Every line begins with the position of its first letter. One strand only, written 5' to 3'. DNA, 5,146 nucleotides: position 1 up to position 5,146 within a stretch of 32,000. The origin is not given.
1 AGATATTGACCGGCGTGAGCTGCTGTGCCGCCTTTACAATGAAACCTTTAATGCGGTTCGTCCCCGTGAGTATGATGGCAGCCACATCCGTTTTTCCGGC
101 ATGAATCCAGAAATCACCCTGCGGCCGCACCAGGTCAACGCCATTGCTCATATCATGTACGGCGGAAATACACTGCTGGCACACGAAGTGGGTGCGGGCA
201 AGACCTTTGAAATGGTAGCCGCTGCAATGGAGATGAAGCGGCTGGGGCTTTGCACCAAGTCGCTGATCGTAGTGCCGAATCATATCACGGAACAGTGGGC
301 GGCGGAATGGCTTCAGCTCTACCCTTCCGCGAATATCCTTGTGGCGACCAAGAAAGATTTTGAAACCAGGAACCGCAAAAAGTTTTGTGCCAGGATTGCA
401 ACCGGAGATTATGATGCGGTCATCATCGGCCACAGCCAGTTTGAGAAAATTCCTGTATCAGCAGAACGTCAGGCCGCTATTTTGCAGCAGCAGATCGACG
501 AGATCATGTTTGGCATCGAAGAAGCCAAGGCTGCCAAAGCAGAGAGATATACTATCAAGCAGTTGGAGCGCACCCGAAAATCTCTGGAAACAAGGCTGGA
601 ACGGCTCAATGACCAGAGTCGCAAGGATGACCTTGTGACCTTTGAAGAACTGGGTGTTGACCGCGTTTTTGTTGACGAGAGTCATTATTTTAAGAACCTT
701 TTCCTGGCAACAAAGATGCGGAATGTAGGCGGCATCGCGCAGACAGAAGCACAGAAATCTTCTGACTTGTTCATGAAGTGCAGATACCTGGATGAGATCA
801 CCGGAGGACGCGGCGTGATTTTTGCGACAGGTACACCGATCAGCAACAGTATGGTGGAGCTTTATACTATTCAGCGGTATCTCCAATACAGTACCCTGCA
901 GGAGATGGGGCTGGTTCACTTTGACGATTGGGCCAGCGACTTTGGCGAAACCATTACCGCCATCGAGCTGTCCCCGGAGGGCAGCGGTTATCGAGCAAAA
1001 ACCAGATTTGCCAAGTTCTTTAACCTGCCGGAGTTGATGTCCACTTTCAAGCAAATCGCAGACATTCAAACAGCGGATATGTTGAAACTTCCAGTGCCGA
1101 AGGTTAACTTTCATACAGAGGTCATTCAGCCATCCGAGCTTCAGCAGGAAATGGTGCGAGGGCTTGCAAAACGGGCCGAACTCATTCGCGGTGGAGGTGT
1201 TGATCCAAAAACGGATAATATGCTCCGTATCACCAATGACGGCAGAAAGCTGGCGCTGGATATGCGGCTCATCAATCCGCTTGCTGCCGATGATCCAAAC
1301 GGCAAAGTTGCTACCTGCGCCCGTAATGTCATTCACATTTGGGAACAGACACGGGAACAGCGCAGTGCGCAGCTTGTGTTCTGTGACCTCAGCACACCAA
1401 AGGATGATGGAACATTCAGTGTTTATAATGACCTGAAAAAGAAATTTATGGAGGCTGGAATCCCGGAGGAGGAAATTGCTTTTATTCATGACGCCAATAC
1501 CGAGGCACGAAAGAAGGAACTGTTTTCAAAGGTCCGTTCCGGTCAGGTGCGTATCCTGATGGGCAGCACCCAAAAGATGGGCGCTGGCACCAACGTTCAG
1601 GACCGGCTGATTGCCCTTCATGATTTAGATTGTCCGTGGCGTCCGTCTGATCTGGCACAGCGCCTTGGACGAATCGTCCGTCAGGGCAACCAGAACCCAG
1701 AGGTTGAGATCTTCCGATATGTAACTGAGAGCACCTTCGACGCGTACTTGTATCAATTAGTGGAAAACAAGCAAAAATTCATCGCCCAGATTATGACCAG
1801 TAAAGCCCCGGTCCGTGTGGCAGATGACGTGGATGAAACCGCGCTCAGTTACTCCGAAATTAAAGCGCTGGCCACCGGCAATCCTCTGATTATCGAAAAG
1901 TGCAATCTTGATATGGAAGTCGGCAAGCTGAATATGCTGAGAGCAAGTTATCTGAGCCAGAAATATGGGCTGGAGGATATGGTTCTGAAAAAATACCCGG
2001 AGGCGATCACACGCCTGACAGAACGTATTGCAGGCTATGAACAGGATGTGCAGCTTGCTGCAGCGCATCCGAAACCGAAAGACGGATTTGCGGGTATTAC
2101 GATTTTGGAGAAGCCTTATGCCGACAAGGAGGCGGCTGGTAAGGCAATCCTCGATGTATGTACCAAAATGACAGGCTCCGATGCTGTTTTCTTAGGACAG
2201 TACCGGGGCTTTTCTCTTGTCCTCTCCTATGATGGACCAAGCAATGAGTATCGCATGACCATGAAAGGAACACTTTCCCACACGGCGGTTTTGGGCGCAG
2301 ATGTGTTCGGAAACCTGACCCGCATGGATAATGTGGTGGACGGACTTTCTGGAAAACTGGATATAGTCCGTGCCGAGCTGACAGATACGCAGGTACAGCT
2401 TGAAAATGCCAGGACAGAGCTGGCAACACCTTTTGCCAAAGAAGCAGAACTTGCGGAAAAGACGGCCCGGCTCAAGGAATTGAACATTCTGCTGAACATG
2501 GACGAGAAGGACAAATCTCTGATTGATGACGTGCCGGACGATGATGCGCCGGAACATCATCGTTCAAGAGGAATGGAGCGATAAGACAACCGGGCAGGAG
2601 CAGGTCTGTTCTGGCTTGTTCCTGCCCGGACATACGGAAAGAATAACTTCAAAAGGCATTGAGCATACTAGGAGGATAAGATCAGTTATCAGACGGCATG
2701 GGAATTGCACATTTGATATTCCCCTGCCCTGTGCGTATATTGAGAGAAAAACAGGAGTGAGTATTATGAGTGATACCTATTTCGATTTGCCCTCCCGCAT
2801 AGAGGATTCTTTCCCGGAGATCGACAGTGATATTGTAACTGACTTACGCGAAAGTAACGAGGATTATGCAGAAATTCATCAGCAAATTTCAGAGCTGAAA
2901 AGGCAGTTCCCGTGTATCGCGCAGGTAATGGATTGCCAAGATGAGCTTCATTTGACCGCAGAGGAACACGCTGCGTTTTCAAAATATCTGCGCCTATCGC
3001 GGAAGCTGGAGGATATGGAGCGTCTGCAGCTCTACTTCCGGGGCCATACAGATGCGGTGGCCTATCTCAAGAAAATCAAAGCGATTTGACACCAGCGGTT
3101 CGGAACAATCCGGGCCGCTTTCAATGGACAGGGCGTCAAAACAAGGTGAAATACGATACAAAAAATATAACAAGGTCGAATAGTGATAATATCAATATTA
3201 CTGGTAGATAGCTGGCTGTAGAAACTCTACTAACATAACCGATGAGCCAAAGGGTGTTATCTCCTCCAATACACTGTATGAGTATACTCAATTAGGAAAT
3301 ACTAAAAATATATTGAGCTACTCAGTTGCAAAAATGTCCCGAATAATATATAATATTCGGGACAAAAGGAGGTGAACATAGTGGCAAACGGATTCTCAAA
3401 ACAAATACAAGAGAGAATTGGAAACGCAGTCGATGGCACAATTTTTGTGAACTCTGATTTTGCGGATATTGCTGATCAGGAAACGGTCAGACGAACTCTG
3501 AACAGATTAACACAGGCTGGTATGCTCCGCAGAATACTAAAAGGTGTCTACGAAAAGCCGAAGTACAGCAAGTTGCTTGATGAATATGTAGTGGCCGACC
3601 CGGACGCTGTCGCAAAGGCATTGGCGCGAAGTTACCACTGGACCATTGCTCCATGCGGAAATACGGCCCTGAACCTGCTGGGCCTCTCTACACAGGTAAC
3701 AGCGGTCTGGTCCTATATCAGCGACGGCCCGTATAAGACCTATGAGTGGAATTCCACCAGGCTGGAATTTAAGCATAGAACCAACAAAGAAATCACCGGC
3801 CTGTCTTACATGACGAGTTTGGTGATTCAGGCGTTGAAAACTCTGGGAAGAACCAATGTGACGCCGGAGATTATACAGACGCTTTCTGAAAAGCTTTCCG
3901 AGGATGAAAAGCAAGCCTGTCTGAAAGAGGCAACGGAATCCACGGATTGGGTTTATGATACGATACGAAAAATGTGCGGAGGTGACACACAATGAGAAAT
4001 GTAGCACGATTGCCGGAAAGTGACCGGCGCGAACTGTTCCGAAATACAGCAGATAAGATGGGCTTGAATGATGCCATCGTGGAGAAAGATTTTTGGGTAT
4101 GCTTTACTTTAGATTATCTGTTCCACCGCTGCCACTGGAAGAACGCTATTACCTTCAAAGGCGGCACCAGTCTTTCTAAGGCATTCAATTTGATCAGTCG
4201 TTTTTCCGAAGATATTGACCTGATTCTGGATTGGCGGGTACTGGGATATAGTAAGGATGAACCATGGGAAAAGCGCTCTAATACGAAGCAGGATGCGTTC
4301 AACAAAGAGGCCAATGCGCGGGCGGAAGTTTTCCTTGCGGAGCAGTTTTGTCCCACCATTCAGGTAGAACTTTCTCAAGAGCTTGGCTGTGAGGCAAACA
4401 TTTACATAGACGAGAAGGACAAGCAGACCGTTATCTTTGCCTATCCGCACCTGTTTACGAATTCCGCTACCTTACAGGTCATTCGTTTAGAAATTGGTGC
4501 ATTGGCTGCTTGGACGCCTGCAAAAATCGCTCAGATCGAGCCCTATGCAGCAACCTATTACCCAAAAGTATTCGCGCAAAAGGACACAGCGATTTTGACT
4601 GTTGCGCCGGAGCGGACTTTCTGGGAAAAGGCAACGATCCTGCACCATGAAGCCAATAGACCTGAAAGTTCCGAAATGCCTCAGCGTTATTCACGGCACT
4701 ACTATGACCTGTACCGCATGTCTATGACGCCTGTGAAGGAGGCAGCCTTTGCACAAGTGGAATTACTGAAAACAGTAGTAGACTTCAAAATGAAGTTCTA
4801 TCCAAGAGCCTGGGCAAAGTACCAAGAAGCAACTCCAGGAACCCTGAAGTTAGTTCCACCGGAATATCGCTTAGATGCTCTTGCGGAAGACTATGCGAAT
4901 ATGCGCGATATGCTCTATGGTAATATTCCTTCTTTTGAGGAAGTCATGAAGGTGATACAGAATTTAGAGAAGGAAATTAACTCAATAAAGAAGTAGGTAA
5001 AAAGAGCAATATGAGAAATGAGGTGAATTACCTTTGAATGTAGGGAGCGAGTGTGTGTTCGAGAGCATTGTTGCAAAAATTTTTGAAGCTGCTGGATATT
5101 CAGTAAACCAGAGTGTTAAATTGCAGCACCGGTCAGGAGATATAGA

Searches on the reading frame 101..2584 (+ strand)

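Call 50: search_protein_families(library=pfam, proteins=[window:101-2584:+], max_evalue=0.001)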
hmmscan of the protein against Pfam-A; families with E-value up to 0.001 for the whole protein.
window:101-2584:+ (827 aa): 4 families
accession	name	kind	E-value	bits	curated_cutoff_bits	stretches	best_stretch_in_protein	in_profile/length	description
PF00176.29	SNF2-rel_dom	-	2.9e-12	46.7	24.9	1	23-199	19-139/290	SNF2-related domain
PF04851.21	ResIII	-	3.4e-07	30.8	22.5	1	5-198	2-138/164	Type III restriction enzyme, res subunit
PF00271.37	Helicase_C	-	3.5e-07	30.9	23.5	1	446-529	31-110/110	Helicase conserved C-terminal domain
PF00270.35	DEAD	-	0.00058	20.1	26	0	8-114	1-105/167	DEAD/DEAH box helicase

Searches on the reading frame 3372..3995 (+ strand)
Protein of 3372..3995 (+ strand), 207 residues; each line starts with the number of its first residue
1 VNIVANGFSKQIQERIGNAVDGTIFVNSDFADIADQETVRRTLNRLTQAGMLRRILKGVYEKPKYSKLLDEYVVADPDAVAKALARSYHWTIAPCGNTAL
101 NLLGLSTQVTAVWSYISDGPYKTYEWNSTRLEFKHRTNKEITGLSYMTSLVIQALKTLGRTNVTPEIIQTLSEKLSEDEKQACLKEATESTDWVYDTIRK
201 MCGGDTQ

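Call 50: search_protein_families(library=pfam, proteins=[window:3372-3995:+], max_evalue=0.001)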
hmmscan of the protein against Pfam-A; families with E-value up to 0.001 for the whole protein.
window:3372-3995:+ (207 aa): 1 family
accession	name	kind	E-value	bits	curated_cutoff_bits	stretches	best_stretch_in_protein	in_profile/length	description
PF19570.5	DUF6088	-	4.7e-31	108.3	25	1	11-179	1-168/172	Family of unknown function (DUF6088)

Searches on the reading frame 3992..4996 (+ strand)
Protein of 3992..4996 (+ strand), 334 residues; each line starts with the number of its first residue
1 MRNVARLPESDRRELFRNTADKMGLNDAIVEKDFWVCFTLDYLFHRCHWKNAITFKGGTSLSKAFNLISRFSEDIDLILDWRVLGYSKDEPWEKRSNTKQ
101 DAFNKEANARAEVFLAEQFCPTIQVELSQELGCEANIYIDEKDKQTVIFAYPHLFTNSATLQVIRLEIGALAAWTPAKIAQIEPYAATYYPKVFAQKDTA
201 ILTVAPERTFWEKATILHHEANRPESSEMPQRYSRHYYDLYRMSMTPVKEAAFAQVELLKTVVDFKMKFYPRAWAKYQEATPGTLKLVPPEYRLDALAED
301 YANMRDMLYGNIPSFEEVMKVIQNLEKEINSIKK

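Call 50: search_protein_families(library=pfam, proteins=[window:3992-4996:+], max_evalue=0.001)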
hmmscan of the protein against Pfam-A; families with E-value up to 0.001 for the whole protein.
window:3992-4996:+ (334 aa): 1 family
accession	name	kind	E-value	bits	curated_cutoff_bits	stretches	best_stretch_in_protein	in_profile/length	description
PF08843.17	AbiEii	-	3.6e-34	119.2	22.5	1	43-319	3-236/238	Nucleotidyl transferase AbiEii toxin, Type IV TA system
